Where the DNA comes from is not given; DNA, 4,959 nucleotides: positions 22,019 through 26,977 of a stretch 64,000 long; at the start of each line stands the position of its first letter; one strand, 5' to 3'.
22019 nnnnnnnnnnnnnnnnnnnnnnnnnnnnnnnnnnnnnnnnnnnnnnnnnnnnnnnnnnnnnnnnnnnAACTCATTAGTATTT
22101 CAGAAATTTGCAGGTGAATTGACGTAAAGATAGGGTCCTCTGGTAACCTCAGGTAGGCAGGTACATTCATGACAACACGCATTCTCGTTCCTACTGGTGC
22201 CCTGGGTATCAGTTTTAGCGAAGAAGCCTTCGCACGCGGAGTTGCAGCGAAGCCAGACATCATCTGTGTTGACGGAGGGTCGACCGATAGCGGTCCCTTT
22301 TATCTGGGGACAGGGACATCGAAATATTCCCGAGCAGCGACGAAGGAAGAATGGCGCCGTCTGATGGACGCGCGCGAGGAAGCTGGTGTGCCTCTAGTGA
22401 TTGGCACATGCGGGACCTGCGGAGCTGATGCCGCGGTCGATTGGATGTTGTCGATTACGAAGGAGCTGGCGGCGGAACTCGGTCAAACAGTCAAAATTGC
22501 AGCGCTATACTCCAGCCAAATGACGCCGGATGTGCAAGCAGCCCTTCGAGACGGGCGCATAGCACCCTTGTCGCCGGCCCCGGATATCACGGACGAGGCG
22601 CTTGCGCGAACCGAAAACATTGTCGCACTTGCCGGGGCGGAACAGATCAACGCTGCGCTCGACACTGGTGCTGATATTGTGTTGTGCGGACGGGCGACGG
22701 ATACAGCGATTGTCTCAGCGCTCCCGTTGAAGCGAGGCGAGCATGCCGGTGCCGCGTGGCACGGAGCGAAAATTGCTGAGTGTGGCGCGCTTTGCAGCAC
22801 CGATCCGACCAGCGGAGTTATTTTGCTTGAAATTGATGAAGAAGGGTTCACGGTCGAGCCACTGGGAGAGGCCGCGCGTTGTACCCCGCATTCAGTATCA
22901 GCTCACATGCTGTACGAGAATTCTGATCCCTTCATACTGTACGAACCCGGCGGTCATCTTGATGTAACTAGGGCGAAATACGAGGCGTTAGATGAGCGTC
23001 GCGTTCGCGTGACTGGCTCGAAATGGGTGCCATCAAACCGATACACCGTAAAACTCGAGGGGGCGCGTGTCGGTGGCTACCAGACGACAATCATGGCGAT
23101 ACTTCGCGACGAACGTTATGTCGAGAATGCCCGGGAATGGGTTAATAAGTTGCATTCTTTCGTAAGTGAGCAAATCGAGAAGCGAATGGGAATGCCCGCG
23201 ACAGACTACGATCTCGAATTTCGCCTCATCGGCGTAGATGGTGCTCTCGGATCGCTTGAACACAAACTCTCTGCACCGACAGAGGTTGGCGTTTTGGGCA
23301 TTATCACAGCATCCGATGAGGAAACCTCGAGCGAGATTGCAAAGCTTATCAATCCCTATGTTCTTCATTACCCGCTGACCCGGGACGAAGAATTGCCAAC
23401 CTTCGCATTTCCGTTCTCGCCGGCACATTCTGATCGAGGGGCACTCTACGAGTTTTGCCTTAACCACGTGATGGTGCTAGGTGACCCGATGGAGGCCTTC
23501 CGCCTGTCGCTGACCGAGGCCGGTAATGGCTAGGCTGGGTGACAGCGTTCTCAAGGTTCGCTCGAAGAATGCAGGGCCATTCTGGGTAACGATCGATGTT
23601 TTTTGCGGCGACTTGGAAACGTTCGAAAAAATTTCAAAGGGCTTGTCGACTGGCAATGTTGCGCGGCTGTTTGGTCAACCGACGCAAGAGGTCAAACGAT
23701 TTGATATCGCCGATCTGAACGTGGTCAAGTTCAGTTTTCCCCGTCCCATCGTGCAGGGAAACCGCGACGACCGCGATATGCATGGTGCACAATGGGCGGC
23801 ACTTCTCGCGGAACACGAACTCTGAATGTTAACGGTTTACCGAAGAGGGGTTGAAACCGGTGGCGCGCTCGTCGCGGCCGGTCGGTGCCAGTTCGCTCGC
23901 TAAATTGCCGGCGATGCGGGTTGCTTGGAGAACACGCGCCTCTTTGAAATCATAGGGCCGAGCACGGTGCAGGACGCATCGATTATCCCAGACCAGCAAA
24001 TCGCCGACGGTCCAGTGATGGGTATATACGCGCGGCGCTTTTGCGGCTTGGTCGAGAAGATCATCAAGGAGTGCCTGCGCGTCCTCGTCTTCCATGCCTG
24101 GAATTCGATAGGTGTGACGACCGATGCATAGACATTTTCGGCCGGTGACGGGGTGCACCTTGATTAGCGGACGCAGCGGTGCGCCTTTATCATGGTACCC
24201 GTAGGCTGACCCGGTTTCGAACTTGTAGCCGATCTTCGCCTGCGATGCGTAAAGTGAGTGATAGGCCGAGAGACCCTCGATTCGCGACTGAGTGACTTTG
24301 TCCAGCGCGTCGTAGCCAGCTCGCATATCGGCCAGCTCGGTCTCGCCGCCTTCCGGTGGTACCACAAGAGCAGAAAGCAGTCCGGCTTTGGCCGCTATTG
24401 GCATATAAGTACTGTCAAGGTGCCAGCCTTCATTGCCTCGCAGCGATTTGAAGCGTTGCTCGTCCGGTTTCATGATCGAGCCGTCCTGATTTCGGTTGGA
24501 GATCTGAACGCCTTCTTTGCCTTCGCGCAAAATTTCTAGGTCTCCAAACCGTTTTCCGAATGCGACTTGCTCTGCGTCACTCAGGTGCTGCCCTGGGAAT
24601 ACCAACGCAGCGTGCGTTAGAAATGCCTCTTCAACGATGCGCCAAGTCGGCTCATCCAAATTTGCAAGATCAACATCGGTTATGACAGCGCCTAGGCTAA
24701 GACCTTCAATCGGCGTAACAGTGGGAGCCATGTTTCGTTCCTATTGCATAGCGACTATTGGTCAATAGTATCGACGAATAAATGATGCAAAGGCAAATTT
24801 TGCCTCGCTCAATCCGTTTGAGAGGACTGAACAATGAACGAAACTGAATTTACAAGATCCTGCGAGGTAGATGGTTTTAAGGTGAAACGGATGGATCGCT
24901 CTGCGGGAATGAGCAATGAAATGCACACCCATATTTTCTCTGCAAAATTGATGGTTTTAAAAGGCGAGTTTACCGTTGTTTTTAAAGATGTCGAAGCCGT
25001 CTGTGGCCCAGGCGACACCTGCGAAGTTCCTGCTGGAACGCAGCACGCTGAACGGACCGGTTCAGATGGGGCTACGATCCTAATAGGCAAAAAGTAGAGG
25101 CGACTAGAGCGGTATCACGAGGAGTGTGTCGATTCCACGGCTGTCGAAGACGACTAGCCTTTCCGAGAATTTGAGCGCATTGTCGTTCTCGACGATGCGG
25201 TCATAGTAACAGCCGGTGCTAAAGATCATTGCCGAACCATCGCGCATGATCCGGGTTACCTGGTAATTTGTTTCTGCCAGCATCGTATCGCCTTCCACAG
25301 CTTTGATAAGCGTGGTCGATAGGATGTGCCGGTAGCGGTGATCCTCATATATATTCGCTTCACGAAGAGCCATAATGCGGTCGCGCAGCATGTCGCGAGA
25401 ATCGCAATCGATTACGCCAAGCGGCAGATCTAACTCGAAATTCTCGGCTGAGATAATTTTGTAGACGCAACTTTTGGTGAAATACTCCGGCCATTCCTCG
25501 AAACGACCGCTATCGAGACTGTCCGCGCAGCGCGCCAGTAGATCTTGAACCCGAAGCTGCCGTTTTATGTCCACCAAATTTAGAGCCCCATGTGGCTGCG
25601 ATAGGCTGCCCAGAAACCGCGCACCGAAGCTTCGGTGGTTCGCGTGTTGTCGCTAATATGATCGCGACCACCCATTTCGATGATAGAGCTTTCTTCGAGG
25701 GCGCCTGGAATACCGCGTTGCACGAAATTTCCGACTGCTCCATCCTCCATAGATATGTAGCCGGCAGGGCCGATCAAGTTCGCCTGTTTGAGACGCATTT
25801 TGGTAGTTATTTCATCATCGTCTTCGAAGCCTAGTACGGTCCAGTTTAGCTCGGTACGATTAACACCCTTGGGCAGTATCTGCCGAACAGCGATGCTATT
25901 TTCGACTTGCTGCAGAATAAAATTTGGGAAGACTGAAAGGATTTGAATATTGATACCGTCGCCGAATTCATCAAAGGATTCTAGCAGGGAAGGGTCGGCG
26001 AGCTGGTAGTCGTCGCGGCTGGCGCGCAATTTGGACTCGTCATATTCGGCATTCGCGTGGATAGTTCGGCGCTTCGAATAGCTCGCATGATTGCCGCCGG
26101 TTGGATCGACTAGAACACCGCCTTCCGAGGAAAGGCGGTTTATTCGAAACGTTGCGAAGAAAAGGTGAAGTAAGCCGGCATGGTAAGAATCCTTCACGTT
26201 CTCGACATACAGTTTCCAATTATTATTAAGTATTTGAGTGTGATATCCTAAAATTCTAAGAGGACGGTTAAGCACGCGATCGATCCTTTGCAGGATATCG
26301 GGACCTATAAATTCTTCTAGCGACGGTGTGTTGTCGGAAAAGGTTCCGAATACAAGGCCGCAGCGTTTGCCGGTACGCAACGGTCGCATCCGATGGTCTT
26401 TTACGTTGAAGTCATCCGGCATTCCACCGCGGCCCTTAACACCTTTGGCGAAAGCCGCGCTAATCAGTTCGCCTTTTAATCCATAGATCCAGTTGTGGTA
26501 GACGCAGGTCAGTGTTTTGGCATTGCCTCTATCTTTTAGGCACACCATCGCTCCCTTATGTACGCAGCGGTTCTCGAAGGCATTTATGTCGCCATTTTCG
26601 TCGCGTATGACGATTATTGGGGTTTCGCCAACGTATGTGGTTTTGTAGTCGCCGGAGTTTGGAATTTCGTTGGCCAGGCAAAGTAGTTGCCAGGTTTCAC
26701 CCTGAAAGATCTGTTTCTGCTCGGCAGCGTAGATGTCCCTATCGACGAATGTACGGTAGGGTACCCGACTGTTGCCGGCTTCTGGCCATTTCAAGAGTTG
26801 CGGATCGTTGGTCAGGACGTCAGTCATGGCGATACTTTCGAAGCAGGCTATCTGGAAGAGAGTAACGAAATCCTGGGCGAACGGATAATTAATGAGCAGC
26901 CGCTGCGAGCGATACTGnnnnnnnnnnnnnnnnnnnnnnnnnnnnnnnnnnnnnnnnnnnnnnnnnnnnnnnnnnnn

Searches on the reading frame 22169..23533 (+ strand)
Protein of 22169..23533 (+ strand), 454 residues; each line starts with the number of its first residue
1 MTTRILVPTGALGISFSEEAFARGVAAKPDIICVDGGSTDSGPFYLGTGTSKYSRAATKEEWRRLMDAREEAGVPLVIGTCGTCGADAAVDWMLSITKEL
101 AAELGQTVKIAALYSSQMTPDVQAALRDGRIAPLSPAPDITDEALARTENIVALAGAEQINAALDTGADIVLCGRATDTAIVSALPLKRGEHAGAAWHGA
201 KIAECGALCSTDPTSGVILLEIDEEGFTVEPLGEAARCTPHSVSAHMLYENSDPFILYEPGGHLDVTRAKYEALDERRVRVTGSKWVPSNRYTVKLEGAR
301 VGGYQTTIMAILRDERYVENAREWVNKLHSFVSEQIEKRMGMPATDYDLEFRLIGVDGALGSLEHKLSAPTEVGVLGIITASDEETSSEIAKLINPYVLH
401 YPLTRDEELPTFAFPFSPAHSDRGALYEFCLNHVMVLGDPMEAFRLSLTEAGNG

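Call 43: search_protein_families(library=pfam, max_evalue=0.00001, proteins=[window:22169-23533:+])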
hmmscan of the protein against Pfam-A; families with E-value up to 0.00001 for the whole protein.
window:22169-23533:+ (454 aa): 1 family
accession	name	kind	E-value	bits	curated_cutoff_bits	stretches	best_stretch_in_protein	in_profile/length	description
PF07287.17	AtuA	-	8e-26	91.2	22.8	1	95-399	90-400/437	Acyclic terpene utilisation family protein AtuA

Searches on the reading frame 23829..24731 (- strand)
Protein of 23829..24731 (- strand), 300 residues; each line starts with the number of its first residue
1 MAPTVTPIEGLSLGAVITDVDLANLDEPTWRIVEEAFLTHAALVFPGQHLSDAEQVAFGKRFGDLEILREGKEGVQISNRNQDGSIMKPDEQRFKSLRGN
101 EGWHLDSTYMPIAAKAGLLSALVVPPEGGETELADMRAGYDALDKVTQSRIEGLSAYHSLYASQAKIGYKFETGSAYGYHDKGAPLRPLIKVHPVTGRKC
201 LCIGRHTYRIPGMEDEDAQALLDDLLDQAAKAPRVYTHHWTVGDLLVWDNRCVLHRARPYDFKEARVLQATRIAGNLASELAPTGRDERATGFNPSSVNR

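Call 44: search_protein_families(library=pfam, max_evalue=0.00001, proteins=[window:23829-24731:-])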
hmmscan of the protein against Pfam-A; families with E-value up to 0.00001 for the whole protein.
window:23829-24731:- (300 aa): 1 family
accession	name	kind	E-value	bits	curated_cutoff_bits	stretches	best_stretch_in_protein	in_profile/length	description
PF02668.22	TauD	-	1.9e-52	179.2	27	1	9-268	6-263/267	Taurine catabolism dioxygenase TauD, TfdA family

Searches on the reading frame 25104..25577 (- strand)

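Call 44: search_protein_families(library=pfam, max_evalue=0.00001, proteins=[window:25104-25577:-])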
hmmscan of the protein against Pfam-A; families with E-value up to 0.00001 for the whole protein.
window:25104-25577:- (157 aa): 2 families
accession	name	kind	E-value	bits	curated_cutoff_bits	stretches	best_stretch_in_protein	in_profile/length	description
PF13577.12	SnoaL_4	-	1.3e-11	45.1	24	1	8-140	7-125/126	SnoaL-like domain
PF00866.24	Ring_hydroxyl_B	-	2.6e-09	37.7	27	1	18-149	3-142/144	Ring hydroxylating beta subunit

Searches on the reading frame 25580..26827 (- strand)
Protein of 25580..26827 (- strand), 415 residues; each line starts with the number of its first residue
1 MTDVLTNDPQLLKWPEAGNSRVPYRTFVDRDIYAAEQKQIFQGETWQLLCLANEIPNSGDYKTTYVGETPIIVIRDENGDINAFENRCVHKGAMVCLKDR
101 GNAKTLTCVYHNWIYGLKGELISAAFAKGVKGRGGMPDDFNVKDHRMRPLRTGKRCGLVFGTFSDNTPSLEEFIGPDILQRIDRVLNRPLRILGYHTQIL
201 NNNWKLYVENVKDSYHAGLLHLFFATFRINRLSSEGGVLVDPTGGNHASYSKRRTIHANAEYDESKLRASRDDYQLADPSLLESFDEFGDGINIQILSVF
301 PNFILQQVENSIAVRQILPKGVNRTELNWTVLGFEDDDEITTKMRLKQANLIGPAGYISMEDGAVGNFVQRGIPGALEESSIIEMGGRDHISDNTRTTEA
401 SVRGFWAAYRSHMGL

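Call 44: search_protein_families(library=pfam, max_evalue=0.00001, proteins=[window:25580-26827:-])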
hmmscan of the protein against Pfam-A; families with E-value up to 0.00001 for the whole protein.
window:25580-26827:- (415 aa): 2 families
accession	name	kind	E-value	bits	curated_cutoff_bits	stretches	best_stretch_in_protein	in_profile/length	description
PF00355.32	Rieske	-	8.8e-19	67.7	20.3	1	45-124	1-78/88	Rieske [2Fe-2S] domain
PF00848.25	Ring_hydroxyl_A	-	3.8e-13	50.2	24.9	1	200-413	14-206/208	Ring hydroxylating alpha subunit (catalytic domain)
